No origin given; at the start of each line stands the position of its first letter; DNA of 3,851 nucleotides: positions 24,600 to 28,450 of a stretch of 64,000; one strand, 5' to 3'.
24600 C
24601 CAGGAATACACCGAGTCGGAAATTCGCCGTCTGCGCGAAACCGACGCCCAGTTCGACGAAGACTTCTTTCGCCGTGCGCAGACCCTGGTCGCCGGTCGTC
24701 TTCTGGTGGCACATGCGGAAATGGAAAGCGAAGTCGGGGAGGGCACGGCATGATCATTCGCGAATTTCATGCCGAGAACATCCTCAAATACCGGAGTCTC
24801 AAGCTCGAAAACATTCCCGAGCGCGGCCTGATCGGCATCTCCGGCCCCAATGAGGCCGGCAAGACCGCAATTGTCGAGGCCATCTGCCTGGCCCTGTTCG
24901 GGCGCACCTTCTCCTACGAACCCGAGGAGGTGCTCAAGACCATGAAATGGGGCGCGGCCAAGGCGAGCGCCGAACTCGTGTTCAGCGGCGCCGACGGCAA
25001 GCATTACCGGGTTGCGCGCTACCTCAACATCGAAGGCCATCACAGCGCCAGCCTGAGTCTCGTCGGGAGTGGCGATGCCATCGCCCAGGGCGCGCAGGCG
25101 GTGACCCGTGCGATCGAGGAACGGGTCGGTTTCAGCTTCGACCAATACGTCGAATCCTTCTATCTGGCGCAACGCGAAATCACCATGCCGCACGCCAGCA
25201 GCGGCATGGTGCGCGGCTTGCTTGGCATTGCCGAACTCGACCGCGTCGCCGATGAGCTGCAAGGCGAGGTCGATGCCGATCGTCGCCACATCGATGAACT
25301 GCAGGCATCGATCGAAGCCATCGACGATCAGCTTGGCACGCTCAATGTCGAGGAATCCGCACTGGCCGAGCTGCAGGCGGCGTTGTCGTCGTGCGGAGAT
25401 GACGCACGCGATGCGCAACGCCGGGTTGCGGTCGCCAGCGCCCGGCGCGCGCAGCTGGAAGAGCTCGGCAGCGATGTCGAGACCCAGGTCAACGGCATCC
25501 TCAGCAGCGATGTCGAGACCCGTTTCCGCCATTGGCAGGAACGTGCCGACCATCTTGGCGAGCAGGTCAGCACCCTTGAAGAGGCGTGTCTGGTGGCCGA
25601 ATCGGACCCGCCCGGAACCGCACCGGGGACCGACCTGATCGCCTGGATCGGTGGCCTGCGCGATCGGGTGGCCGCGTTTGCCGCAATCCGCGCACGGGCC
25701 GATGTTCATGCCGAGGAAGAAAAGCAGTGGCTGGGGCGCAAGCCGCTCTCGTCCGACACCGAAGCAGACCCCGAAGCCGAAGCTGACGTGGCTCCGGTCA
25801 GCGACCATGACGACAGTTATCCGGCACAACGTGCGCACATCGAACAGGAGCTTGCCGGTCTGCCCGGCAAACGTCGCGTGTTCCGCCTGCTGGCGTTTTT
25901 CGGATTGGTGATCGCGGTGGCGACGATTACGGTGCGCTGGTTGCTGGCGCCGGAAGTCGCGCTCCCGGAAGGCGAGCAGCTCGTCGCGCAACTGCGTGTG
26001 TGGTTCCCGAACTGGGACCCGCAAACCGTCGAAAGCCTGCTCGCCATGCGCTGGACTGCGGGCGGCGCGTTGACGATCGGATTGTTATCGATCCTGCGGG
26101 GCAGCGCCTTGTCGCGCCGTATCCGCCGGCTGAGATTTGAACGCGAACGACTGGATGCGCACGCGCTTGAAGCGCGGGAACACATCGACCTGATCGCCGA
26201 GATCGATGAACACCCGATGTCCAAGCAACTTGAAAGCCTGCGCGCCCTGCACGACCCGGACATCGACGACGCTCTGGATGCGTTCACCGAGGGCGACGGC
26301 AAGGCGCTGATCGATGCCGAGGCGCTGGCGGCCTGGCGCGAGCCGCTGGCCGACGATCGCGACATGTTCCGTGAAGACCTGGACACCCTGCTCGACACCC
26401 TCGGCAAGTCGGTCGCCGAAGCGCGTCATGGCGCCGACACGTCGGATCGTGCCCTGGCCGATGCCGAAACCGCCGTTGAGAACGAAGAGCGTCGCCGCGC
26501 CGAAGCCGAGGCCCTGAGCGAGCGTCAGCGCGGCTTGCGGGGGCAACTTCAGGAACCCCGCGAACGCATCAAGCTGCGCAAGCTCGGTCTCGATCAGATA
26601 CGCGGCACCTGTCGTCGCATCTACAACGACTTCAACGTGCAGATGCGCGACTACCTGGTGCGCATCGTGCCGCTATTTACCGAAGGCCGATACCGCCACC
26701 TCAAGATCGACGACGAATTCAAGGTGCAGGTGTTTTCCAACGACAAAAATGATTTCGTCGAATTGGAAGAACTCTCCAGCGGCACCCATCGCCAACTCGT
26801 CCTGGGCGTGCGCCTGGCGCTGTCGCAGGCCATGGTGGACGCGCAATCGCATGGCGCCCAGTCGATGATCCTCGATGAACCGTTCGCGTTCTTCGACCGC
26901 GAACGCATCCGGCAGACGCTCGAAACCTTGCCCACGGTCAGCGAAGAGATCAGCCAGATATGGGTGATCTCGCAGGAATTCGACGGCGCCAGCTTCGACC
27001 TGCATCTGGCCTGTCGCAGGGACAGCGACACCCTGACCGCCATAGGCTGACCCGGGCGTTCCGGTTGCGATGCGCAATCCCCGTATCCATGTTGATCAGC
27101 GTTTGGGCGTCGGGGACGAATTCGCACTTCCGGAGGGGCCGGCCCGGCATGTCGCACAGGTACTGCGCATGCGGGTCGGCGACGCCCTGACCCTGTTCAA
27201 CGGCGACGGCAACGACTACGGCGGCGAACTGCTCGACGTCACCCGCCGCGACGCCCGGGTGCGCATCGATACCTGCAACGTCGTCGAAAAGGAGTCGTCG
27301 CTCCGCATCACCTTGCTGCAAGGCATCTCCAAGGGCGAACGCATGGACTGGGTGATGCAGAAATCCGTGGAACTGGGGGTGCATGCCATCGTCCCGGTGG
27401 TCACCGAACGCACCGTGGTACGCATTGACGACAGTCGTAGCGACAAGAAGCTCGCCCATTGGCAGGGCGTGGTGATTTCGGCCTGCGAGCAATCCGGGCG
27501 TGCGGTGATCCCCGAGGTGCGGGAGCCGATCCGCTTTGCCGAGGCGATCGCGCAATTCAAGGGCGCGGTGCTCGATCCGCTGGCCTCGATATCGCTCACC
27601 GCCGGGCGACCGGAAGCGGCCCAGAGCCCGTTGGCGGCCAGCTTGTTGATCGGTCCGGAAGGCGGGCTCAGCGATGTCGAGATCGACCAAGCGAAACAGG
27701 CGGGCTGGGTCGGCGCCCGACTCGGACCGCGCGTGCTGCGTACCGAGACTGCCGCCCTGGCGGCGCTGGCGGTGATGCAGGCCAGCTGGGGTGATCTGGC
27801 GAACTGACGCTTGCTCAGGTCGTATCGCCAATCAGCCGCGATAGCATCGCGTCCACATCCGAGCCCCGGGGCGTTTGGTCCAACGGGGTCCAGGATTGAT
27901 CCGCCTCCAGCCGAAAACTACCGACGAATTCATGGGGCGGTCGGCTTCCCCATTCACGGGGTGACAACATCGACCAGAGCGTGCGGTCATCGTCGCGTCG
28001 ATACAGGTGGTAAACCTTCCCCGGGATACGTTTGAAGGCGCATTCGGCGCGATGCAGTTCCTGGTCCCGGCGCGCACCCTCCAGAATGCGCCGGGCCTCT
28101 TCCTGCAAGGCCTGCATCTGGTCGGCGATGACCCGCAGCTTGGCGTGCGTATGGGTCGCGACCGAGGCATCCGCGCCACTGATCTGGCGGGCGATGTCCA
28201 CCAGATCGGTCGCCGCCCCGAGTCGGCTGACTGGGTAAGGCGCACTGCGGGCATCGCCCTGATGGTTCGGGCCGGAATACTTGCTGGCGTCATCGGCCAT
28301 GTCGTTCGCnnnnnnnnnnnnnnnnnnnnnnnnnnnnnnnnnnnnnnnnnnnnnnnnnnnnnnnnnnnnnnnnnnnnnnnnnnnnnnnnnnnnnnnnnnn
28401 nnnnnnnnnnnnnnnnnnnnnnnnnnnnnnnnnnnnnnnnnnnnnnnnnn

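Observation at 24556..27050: Membrane-anchored SMC/SbcC-like ABC ATPase with a translationally coupled 65-aa acidic partner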

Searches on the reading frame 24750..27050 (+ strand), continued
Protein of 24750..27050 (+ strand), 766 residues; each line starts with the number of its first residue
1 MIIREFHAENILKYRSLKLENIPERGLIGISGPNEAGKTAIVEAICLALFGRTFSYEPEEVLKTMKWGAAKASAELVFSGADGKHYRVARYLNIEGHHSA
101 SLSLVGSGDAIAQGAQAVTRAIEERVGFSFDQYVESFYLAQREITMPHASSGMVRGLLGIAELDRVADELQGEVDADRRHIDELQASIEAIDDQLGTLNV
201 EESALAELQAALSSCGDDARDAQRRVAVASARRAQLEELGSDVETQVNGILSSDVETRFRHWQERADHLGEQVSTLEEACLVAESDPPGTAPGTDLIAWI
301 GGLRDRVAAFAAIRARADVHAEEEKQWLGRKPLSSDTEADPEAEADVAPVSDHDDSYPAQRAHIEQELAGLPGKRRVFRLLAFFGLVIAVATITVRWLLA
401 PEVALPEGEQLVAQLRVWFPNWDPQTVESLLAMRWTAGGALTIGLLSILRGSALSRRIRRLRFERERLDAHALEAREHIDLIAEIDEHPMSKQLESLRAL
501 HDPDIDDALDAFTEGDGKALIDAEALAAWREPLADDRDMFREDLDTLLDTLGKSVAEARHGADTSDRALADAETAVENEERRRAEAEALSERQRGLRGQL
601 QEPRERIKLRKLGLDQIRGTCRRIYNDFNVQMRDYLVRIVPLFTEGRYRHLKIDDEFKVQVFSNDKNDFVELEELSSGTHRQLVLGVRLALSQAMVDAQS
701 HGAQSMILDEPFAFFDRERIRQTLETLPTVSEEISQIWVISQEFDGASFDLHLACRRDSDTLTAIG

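Call 89: list_cluster_members(proteins=[P0041, P0056, P0103, P0105, P0078, P0118, P0055, P0045])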
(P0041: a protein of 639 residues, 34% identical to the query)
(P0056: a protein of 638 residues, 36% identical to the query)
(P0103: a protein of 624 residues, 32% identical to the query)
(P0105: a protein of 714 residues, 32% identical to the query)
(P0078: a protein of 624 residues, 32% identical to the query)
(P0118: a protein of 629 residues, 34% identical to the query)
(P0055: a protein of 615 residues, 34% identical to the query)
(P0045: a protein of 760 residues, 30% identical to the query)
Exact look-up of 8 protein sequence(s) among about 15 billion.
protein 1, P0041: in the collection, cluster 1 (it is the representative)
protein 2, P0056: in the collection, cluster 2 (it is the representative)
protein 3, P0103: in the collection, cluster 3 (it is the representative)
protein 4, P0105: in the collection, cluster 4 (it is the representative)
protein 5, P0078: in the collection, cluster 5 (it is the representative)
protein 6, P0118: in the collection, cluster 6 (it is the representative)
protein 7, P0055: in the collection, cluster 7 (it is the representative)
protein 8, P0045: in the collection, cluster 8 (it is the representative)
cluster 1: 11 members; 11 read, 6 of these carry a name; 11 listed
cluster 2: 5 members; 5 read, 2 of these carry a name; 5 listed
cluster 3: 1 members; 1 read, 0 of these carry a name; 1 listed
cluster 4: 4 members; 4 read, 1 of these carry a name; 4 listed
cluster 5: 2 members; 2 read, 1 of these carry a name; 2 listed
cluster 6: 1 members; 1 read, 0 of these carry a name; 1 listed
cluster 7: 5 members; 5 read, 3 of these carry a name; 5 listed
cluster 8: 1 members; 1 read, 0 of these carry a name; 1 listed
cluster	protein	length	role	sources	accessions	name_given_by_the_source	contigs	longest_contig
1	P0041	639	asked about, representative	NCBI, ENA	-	-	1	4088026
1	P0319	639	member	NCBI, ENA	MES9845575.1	MAG: AAA family ATPase [Candidatus Sedimenticola sp. 6PFRAG5]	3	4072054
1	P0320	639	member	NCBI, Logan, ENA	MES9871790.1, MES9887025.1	MAG: AAA family ATPase [Candidatus Sedimenticola sp. 6PFRAG7]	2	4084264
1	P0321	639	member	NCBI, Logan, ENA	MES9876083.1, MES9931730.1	MAG: AAA family ATPase [Candidatus Sedimenticola sp. PURPLELP]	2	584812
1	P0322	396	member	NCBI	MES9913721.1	MAG: AAA family ATPase, partial [Candidatus Sedimenticola sp. 4PFRAG1]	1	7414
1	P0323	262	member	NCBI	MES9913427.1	MAG: hypothetical protein ABW126_13635, partial [Candidatus Sedimenticola sp. 4PFRAG1]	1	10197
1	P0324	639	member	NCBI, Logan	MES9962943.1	MAG: AAA family ATPase [Candidatus Sedimenticola sp. 20ELBAFRAG]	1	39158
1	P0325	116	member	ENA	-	-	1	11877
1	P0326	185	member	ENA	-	-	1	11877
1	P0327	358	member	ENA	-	-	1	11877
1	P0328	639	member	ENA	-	-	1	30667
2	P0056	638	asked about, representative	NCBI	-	-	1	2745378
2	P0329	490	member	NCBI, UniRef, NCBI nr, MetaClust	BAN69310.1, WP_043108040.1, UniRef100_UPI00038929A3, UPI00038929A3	AAA family ATPase [endosymbiont of unidentified scaly snail isolate Monju] | hypothetical protein n=1 Tax=endosymbiont of unidentified scaly snail isolate Monju ... | hypothetical protein [endosymbiont of unidentified scaly snail isolate Monju]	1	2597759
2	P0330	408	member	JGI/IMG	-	exonuclease SbcC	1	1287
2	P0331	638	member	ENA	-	-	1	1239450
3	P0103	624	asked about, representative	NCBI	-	-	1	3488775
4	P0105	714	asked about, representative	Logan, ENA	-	-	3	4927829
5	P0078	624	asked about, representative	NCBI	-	-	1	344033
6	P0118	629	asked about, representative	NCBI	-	-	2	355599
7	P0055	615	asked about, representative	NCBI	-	-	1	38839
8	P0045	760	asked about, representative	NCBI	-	-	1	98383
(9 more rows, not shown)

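Call 94: find_homologous_proteins(query=L070:8001-10175:+, max_evalue=0.001)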
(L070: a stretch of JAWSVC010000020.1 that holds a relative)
Query L070:8001-10175:+ (725 aa): 17 proteins with E <= 0.001 among 8000 candidates.
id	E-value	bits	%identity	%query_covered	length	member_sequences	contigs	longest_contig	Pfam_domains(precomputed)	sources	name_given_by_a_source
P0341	0.0e+0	1546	100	100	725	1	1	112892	PF13476.13,PF02463.26,PF13304.13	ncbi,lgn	-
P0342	0.0e+0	1152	73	99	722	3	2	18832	PF13476.13,PF02463.26,PF13304.13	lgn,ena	-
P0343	0.0e+0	1126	72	99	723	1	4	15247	PF13476.13,PF02463.26,PF13304.13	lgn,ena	-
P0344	0.0e+0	1101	71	99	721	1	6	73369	PF13476.13,PF02463.26,PF13304.13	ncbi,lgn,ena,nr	ncbi:MAG: hypothetical protein D6B28_10750 [Gammaproteobacteria bacterium]|nr:MAG: hypothetical prot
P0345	0.0e+0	1057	67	100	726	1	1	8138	PF13175.13,PF13476.13,PF02463.26,PF13304.13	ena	-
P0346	3.6e-259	880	58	99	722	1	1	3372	PF13476.13,PF02463.26,PF13304.13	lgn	-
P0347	6.2e-257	873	57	99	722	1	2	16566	PF13175.13,PF13476.13,PF02463.26,PF13304.13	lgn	-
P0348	2.2e-253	861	56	99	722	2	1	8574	PF13476.13,PF02463.26,PF13304.13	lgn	-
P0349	1.4e-251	855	56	99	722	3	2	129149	PF13175.13,PF13476.13,PF02463.26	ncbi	-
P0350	1.2e-75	274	39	31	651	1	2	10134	PF13476.13,PF02463.26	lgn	-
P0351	7.1e-70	255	27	99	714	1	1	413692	PF13476.13,PF02463.26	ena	-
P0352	4.0e-68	249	35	40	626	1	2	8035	PF13175.13,PF13476.13,PF13558.13,PF02463.26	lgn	-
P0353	5.4e-63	232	34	34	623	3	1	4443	PF13175.13,PF13476.13,PF02463.26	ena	-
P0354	6.2e-12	63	28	20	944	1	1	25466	PF13175.13,PF13476.13,PF13558.13,PF13555.13,PF02463.26,PF13304.13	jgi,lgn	jgi:DNA repair protein SbcC/Rad50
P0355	1.5e-8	52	30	26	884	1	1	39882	PF13514.13,PF13476.13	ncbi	-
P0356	2.7e-5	41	25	24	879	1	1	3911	PF13514.13,PF13476.13,PF02463.26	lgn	-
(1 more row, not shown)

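Call 97: search_protein_families(library=pfam, proteins=[P0355, P0356], max_evalue=0.001)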
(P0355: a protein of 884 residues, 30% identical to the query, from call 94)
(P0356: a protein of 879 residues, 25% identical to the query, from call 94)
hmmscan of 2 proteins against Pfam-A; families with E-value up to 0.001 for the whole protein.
P0355 (884 aa): 2 families
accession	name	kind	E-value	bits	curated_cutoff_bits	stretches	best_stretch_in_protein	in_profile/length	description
PF13476.12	AAA_23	-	2.8e-09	38.4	27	1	2-269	5-200/201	AAA domain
PF13514.12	AAA_27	-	1.8e-07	31.4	22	1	2-47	9-57/206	AAA domain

P0356 (879 aa): 4 families
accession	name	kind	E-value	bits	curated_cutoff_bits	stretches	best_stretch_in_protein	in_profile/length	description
PF13514.12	AAA_27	-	1e-08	35.5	22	1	1-51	1-54/206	AAA domain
PF02463.25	SMC_N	-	8.3e-07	29.1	40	0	3-40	2-41/220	RecF/RecN/SMC N terminal domain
PF13476.12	AAA_23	-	1.1e-05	26.6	27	0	5-286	1-195/201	AAA domain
PF13558.12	SbcC_Walker_B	-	0.00018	22.2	27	1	794-845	33-89/90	SbcC/RAD50-like, Walker B motif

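Call 99: find_encoding_contigs(protein=P0355, flank=5000, max_places=2)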
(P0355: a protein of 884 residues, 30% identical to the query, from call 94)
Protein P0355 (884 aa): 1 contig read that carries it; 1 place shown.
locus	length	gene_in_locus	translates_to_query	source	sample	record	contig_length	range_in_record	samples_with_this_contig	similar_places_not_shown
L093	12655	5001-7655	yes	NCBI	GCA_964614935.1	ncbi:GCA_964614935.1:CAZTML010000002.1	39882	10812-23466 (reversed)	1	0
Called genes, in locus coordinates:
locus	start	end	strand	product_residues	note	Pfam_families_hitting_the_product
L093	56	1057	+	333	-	PF04392:ABC_sub_bind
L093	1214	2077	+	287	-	PF02653:BPD_transp_2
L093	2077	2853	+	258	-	PF00005:ABC_tran, PF02463:SMC_N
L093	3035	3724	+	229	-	PF00027:cNMP_binding, PF13545:HTH_Crp_2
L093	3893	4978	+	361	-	PF00149:Metallophos (weak)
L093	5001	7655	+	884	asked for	PF13476:AAA_23, PF13514:AAA_27 (weak)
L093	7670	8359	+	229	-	PF00149:Metallophos, PF12850:Metallophos_2 (faint)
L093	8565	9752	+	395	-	PF00155:Aminotran_1_2, PF00266:Aminotran_5 (faint), PF00202:Aminotran_3 (faint)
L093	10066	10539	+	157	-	PF03449:GreA_GreB_N, PF01272:GreA_GreB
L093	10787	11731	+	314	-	PF07136:DUF1385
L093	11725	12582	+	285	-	PF17827:PrmC_N, PF03602:Cons_hypoth95 (weak), PF05175:MTS, PF10294:Methyltransf_16 (weak), PF06325:PrmA, PF07669:Eco57I (weak), PF13847:Methyltransf_31, PF13649:Methyltransf_25, +3 more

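Call 100: find_encoding_contigs(protein=P0356, flank=5000, max_places=2)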
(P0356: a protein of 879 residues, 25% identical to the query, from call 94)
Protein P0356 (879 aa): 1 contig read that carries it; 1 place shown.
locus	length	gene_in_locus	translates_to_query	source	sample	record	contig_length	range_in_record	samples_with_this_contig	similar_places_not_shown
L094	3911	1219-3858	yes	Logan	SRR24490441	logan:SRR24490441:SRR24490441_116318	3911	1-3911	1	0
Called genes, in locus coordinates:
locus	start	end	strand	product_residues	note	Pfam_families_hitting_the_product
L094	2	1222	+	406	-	?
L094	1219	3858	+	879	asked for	PF02463:SMC_N (faint), PF13476:AAA_23 (weak), PF13514:AAA_27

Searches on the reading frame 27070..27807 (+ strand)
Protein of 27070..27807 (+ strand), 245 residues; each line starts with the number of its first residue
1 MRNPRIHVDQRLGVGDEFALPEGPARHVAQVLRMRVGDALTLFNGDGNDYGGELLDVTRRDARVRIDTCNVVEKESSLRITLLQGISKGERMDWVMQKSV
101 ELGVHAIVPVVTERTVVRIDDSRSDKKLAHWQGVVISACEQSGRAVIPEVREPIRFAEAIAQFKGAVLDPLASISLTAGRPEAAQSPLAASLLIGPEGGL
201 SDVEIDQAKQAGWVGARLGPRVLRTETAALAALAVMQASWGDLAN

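Call 3: search_protein_families(library=pfam, proteins=[window:27070-27807:+], max_evalue=0.01)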
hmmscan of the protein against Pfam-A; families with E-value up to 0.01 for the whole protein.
window:27070-27807:+ (245 aa): 2 families
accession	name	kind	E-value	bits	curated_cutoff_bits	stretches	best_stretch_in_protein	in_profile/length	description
PF04452.19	Methyltrans_RNA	-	1.1e-50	171.9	23.9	1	75-237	2-165/165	RNA methyltransferase domain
PF20260.4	PUA_4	-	2.3e-11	44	23.9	1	25-66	6-47/48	RNA methyltransferase PUA domain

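Call 4: search_protein_families(library=ncbifam, proteins=[window:27070-27807:+], max_evalue=0.01)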
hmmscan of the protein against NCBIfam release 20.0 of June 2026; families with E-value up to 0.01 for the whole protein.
window:27070-27807:+ (245 aa): 23 families
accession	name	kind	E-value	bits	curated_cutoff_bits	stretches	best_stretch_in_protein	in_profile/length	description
NF008692.0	PRK11713.1-5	equivalog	8.8e-91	303.7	196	1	1-243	1-246/246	16S rRNA (uracil(1498)-N(3))-methyltransferase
NF008690.0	PRK11713.1-1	equivalog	1.1e-67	228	342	1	1-243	1-242/243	16S rRNA (uracil(1498)-N(3))-methyltransferase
TIGR00046.1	TIGR00046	subfamily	4e-55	186.8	41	1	18-242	16-239/240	RsmE family RNA methyltransferase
NF008709.0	PRK11713.7-4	equivalog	6.1e-55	186.3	292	1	23-243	20-245/246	16S rRNA (uracil(1498)-N(3))-methyltransferase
NF008711.0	PRK11713.7-6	equivalog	3.8e-49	167.6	304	1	20-240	18-242/244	16S rRNA (uracil(1498)-N(3))-methyltransferase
NF008707.0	PRK11713.7-2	equivalog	1.5e-47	162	327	1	14-237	22-250/255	16S rRNA (uracil(1498)-N(3))-methyltransferase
NF008693.0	PRK11713.2-3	equivalog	1.3e-45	155.6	210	1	6-239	6-241/246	16S rRNA (uracil(1498)-N(3))-methyltransferase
NF008696.0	PRK11713.3-5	equivalog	1.4e-45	155.6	234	1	2-243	5-245/248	16S rRNA (uracil(1498)-N(3))-methyltransferase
NF008691.0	PRK11713.1-4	equivalog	8.2e-43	146.3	279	2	24-163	24-163/252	16S rRNA (uracil(1498)-N(3))-methyltransferase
NF008697.0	PRK11713.4-1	equivalog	6.5e-42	143.5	234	1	16-239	18-242/250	16S rRNA (uracil(1498)-N(3))-methyltransferase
NF008706.0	PRK11713.7-1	equivalog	3.3e-41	141.6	273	1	17-241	14-231/232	16S rRNA (uracil(1498)-N(3))-methyltransferase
NF008705.0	PRK11713.6-4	equivalog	2.8e-39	134.9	343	1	26-238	26-236/248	16S rRNA (uracil(1498)-N(3))-methyltransferase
NF008694.0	PRK11713.3-2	equivalog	3e-37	128.2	234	1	1-238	5-239/245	16S rRNA (uracil(1498)-N(3))-methyltransferase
NF008702.0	PRK11713.6-1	equivalog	1e-34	119.8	269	1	17-236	15-229/235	16S rRNA (uracil(1498)-N(3))-methyltransferase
NF008703.0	PRK11713.6-2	equivalog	7.3e-33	113.7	291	1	17-236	17-235/242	16S rRNA (uracil(1498)-N(3))-methyltransferase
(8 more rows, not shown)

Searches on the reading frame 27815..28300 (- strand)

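Call 3: search_protein_families(library=pfam, proteins=[window:27815-28300:-], max_evalue=0.01)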
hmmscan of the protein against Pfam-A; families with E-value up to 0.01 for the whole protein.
window:27815-28300:- (161 aa): 1 family
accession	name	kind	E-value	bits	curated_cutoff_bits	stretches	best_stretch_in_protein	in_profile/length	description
PF10504.14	DUF2452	-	5.2e-53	179.2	25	1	11-157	8-154/156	Protein of unknown function (DUF2452)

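Call 73: search_protein_families(library=ncbifam, proteins=[window:27815-28297:-], max_evalue=0.00001)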
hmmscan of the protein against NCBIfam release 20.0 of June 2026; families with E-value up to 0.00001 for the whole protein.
window:27815-28297:- (160 aa): 0 families
